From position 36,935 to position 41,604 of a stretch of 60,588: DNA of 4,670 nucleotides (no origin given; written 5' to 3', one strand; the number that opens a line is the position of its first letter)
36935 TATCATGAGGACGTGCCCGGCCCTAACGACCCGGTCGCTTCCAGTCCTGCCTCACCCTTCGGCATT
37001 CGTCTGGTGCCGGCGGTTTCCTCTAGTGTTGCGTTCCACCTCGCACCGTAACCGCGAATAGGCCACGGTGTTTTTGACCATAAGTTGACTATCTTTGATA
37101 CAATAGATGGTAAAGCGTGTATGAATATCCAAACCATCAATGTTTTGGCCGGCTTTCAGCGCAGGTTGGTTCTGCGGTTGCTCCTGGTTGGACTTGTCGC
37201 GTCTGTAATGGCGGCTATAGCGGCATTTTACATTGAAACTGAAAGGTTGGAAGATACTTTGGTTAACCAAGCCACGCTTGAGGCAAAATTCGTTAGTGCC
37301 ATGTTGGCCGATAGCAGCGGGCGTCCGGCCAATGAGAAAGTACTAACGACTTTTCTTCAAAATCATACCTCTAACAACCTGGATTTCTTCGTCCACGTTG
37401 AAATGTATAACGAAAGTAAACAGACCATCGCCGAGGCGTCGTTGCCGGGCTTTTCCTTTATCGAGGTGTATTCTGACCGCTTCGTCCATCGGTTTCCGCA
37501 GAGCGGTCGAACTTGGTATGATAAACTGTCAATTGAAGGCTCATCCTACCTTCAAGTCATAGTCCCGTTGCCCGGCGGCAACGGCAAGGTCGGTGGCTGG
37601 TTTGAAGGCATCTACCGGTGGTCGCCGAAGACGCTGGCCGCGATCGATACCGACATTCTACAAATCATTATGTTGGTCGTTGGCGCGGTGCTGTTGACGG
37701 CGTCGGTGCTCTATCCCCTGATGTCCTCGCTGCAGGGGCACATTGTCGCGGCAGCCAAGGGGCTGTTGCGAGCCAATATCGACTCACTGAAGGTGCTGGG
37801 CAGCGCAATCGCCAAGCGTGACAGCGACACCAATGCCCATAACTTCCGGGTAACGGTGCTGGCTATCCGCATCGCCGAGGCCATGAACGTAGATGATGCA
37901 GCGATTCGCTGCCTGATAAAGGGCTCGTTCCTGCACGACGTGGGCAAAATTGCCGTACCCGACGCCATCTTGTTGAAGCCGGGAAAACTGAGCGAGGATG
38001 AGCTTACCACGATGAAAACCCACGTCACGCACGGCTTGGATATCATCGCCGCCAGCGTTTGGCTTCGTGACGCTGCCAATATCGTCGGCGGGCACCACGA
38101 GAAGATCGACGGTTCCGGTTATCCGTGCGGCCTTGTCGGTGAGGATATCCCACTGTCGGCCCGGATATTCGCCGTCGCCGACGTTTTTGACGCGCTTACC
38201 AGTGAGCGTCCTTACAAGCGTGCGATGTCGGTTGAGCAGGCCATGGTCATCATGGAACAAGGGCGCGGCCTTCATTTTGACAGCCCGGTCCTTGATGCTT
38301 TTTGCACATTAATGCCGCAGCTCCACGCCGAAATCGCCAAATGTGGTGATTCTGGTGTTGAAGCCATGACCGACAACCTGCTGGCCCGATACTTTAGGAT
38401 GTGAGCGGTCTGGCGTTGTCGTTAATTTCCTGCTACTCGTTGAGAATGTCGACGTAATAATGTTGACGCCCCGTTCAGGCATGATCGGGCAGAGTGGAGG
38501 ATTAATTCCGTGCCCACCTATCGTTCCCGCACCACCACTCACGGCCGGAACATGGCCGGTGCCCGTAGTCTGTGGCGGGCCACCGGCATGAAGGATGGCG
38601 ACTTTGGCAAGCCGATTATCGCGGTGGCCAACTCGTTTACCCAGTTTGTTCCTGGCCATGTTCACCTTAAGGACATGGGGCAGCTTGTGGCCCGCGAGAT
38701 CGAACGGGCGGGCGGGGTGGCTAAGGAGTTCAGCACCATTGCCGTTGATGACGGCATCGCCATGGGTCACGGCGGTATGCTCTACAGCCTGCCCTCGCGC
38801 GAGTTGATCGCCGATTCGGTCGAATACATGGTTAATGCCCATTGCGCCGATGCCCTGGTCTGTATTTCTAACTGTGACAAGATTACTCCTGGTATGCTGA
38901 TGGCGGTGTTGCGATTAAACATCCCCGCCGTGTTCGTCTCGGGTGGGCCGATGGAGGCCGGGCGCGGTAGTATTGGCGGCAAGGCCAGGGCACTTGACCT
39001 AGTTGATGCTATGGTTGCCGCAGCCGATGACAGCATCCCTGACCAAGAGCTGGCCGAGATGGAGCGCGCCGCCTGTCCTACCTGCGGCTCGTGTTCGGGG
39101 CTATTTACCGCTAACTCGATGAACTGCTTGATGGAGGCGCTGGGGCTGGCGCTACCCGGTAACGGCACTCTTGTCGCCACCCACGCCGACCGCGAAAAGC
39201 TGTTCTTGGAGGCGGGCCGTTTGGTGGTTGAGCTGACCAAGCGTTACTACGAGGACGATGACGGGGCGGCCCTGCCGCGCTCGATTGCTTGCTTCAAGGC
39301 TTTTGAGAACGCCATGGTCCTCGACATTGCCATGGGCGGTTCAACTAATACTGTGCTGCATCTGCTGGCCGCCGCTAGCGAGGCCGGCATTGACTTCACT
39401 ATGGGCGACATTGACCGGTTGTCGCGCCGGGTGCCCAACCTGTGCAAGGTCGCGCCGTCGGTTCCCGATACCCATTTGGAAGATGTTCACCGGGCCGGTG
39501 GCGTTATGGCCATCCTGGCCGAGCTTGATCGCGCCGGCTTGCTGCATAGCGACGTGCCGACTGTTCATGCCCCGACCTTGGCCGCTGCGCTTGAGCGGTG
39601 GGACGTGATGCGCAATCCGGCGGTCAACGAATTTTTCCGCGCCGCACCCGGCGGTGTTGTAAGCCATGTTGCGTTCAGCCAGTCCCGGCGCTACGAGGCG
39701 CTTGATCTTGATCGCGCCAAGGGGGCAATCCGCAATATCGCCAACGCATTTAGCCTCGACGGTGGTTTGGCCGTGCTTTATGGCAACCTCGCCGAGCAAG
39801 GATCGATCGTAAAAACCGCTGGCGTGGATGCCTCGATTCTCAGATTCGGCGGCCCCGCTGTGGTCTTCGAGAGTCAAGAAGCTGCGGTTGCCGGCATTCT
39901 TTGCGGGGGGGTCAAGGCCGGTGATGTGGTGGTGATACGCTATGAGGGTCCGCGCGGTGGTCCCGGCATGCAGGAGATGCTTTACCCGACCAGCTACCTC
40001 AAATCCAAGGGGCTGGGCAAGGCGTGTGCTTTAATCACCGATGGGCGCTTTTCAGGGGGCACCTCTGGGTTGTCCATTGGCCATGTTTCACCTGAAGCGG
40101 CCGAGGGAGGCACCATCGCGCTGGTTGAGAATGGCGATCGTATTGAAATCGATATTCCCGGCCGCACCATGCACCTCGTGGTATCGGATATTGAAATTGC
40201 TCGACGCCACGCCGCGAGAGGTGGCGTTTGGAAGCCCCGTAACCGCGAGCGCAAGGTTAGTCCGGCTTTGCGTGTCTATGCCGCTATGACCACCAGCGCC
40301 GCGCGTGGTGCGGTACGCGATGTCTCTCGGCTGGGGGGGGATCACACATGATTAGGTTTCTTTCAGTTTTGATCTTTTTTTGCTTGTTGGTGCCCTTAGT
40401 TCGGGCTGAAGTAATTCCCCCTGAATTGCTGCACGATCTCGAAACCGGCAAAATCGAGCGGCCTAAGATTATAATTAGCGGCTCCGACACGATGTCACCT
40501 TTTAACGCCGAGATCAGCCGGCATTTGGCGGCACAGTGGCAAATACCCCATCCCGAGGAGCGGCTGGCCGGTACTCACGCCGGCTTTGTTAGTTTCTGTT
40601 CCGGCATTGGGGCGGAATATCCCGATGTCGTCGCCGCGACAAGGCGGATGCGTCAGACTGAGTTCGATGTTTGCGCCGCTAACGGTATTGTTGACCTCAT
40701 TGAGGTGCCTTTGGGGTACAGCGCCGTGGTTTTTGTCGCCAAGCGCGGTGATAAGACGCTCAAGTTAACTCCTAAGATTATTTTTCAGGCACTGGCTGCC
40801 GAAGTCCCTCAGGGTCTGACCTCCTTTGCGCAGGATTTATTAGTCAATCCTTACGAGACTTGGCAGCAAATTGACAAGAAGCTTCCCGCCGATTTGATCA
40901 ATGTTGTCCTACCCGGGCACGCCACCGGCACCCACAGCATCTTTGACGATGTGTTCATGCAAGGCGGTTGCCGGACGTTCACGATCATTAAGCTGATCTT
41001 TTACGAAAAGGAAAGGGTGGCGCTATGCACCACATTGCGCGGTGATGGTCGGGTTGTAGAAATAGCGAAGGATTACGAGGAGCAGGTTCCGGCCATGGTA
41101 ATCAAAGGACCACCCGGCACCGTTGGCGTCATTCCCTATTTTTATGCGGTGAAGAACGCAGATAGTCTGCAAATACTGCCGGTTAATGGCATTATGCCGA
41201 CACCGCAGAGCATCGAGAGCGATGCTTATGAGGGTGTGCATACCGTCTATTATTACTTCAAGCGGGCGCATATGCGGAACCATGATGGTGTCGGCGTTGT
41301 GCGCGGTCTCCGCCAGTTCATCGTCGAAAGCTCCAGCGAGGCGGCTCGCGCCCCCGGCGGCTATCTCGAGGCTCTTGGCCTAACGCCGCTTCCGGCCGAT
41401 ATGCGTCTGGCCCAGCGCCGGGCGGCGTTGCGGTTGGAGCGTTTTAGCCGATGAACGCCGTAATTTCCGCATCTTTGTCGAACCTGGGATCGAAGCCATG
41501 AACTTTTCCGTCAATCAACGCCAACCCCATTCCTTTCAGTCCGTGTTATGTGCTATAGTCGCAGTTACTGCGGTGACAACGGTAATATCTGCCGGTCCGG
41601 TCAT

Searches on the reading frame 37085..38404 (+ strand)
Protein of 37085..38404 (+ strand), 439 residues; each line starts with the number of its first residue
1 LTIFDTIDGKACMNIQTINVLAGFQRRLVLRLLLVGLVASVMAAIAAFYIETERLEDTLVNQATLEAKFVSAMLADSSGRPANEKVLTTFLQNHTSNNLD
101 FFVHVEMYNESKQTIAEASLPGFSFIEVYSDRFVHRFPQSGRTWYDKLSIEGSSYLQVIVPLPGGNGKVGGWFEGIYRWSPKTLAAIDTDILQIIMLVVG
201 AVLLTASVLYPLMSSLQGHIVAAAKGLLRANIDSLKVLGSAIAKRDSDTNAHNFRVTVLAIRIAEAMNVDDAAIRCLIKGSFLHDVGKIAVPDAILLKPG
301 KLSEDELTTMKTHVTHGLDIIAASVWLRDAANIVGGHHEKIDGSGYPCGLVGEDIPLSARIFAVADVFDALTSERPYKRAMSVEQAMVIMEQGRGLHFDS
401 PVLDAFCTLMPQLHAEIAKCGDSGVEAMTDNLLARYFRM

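Call 73: search_protein_families(library=pfam, proteins=[window:37085-38404:+], max_evalue=0.00001)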
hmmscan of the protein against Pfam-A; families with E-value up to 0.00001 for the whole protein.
window:37085-38404:+ (439 aa): 2 families
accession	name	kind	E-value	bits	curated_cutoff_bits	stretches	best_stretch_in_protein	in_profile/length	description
PF13487.12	HD_5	-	1.3e-37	129.6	27.2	1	237-400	2-168/170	HD domain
PF01966.28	HD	-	2.5e-16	60.4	22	1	252-370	4-115/116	HD domain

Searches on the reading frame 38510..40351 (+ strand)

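Call 73: search_protein_families(library=pfam, proteins=[window:38510-40351:+], max_evalue=0.00001)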
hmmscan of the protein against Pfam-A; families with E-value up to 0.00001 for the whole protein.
window:38510-40351:+ (613 aa): 2 families
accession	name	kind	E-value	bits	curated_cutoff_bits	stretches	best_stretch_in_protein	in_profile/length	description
PF00920.27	ILVD_EDD_N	-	3.8e-128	427.5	27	1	34-358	1-314/316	Dihydroxy-acid/6-phosphogluconate dehydratase N-terminal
PF24877.1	ILV_EDD_C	-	6.9e-72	241.3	27.7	1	407-601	3-191/191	Dihydroxy-acid/6-phosphogluconate dehydratase C-terminal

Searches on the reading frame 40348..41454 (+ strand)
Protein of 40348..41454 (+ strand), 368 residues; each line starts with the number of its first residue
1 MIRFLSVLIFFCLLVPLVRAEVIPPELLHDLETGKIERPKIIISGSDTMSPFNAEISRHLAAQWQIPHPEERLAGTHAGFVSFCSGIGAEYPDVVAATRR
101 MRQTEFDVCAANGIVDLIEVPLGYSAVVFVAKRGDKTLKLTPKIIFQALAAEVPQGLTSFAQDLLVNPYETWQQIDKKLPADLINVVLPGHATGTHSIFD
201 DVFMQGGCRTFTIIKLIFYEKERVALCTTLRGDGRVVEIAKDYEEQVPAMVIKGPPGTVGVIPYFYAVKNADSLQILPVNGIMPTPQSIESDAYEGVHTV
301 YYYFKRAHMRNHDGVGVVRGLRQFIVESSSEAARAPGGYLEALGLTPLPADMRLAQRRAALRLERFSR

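Call 73: search_protein_families(library=pfam, proteins=[window:40348-41454:+], max_evalue=0.00001)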
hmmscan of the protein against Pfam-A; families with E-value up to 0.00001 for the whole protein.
window:40348-41454:+ (368 aa): 1 family
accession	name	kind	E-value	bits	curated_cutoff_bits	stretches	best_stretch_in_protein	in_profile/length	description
PF12849.12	PBP_like_2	-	2.9e-17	63.8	27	1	41-325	12-260/267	PBP superfamily domain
